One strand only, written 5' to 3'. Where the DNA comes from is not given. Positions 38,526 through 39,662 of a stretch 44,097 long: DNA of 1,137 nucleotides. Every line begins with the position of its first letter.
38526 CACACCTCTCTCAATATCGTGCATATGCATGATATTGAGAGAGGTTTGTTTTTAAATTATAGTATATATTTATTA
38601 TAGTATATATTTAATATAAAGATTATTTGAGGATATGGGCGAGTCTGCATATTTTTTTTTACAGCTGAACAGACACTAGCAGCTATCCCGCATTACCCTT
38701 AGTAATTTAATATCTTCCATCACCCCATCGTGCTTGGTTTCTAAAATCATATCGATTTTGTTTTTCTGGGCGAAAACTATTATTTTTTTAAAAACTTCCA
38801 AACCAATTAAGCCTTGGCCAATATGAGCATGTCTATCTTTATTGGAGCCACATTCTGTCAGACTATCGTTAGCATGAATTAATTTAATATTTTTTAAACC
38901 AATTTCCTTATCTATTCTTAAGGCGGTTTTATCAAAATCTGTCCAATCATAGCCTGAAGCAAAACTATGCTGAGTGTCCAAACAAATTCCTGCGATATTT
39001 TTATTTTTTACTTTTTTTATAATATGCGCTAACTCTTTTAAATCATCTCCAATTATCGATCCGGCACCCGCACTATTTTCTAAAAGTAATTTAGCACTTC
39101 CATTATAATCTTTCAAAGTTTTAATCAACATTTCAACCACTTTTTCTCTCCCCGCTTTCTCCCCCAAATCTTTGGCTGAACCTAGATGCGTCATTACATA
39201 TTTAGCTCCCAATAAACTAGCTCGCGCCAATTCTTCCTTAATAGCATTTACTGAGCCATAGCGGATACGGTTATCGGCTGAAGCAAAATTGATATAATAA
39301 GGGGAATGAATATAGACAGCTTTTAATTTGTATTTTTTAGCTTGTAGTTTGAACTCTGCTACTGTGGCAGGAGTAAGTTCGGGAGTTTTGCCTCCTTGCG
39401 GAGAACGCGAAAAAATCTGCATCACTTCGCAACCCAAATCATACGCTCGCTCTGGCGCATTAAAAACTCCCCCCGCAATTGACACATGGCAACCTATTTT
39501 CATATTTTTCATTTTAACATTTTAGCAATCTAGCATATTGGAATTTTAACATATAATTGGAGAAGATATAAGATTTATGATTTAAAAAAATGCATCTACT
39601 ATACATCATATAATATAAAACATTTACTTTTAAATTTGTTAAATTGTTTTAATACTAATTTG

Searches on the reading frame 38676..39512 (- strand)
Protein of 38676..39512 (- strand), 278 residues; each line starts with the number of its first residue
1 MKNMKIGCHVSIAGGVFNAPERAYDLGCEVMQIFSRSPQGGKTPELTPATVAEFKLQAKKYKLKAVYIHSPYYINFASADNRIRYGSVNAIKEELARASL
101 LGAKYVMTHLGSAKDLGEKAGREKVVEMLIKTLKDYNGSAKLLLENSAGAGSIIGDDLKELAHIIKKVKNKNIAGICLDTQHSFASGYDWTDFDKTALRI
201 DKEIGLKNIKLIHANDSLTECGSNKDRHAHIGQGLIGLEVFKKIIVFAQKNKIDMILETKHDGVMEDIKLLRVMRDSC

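Call 8: search_protein_families(library=pfam, proteins=[window:38676-39512:-])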
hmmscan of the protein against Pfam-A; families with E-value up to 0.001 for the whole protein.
window:38676-39512:- (278 aa): 1 family
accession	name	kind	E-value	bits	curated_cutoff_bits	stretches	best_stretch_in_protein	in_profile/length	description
PF01261.30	AP_endonuc_2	-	4.8e-41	141.5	31.1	1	21-271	2-246/249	Xylose isomerase-like TIM barrel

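Call 60: find_homologous_proteins(query=window:38676-39512:-, max_evalue=1e-80)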
Query window:38676-39512:- (278 aa): 1237 proteins with E <= 1e-80 among 6454 candidates; the best 120 are listed.
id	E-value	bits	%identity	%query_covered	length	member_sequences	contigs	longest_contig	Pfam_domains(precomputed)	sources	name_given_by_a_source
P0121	3.4e-180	615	100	100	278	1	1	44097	PF01261.31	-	-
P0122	3.2e-150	517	84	98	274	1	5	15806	PF01261.31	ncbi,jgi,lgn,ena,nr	ncbi:MAG: hypothetical protein ACD_7C00514G0002 [uncultured bacterium]|nr:MAG: hypothetical protein 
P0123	8.8e-148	509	82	99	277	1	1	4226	PF01261.31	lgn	-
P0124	4.1e-146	504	83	98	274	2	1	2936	PF01261.31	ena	-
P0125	1.3e-145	502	82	99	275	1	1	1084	PF01261.31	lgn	-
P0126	1.8e-144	498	82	99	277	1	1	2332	PF01261.31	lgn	-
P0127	1.8e-143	495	80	99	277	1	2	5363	PF01261.31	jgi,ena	-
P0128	3.4e-143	494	81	99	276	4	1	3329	PF01261.31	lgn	-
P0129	4.1e-143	494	81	98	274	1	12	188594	PF01261.31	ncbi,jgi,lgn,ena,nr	ncbi:MAG: putative endonuclease 4 [Candidatus Moranbacteria bacterium GW2011_GWE1_35_17]|nr:MAG: put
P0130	4.3e-142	490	81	98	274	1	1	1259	PF01261.31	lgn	-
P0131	1.3e-138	479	79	98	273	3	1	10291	PF01261.31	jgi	-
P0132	3.1e-138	478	78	98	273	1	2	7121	PF01261.31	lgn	-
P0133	7.6e-137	473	79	98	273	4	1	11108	PF01261.31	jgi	-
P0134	3.9e-136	471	79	98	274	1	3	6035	PF01261.31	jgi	-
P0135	9.6e-136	470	78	98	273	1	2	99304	PF01261.31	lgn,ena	-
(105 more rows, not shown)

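Call 61: find_encoding_contigs(protein=P0122, flank=4000, max_places=2)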
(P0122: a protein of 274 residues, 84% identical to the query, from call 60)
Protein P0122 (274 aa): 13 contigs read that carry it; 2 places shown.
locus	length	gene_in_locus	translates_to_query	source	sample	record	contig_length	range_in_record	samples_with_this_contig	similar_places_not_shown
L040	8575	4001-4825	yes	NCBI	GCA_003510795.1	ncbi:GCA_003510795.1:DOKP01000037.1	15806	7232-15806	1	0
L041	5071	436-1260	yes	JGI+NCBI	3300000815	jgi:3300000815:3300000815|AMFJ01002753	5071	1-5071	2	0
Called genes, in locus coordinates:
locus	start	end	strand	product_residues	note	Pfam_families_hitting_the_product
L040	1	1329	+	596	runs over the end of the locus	PF04760:IF2_N, PF00009:GTP_EFTU, PF00025:Arf (faint), PF00071:Ras (weak), PF01926:MMR_HSR1, PF02421:FeoB_N (weak), PF22042:EF-G_D2, PF11987:IF-2, +1 more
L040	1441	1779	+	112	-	PF02033:RBFA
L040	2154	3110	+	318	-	PF01368:DHH, PF02272:DHHA1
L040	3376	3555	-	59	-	-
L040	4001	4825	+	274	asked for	PF01261:AP_endonuc_2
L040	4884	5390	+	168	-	PF10543:ORF6N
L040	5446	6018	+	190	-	PF00149:Metallophos, PF12850:Metallophos_2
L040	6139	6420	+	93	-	PF01541:GIY-YIG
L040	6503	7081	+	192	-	PF03167:UDG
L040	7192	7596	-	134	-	-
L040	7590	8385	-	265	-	PF13340:DUF4096, PF01609:DDE_Tnp_1, PF13586:DDE_Tnp_1_2 (weak)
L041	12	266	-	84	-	-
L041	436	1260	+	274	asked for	PF01261:AP_endonuc_2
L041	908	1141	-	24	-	-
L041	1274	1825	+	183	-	PF10543:ORF6N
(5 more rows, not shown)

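Call 62: find_encoding_contigs(protein=P0123, flank=4000, max_places=2)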
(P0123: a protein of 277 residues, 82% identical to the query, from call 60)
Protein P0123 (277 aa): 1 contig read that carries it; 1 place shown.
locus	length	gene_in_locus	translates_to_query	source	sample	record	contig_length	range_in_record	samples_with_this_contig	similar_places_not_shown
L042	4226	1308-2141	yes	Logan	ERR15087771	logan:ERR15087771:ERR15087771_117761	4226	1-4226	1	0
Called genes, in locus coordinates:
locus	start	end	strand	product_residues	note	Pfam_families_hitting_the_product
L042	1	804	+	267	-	?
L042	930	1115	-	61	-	-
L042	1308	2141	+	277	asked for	PF01261:AP_endonuc_2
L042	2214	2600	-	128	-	-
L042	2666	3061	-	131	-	-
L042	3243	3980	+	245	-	PF01978:TrmB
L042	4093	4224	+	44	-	?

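Call 63: find_encoding_contigs(protein=P0124, flank=4000, max_places=2)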
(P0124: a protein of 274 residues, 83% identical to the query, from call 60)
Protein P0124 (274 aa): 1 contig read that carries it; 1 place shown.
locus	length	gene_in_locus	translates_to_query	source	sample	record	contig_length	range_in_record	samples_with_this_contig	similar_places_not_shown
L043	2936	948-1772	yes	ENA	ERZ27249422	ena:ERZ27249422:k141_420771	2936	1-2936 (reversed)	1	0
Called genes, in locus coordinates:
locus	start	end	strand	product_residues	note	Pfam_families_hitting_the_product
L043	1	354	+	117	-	?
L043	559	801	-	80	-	-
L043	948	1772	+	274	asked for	PF01261:AP_endonuc_2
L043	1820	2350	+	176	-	PF10543:ORF6N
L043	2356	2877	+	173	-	PF00149:Metallophos, PF12850:Metallophos_2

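Call 64: find_encoding_contigs(protein=P0129, flank=4000, max_places=2)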
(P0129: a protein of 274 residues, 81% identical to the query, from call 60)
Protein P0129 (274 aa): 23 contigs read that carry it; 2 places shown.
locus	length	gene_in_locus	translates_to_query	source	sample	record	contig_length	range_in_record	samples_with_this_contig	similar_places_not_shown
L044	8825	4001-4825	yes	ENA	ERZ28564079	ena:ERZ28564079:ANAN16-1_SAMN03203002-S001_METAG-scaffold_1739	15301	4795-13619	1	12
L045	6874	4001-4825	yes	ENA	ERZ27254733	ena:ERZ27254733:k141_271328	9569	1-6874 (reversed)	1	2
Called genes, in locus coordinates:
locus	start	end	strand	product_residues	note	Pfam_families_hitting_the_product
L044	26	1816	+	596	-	PF04760:IF2_N, PF00009:GTP_EFTU, PF00025:Arf (faint), PF00071:Ras (weak), PF01926:MMR_HSR1, PF02421:FeoB_N (weak), PF22042:EF-G_D2, PF11987:IF-2, +1 more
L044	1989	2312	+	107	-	PF02033:RBFA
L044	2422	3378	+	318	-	PF01368:DHH, PF02272:DHHA1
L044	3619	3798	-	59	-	-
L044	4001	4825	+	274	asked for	PF01261:AP_endonuc_2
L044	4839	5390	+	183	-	PF10543:ORF6N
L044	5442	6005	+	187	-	PF00149:Metallophos, PF12850:Metallophos_2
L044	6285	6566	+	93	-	PF01541:GIY-YIG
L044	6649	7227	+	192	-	PF03167:UDG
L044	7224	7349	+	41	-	-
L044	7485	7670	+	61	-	PF00584:SecE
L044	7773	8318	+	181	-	PF02357:NusG, PF00467:KOW (weak)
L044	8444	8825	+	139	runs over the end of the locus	PF03946:Ribosomal_L11_N, PF00298:Ribosomal_L11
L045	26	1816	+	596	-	PF04760:IF2_N, PF00009:GTP_EFTU, PF00025:Arf (weak), PF00071:Ras (weak), PF01926:MMR_HSR1, PF02421:FeoB_N (weak), PF22042:EF-G_D2, PF11987:IF-2, +1 more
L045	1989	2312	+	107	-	PF02033:RBFA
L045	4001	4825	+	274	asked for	PF01261:AP_endonuc_2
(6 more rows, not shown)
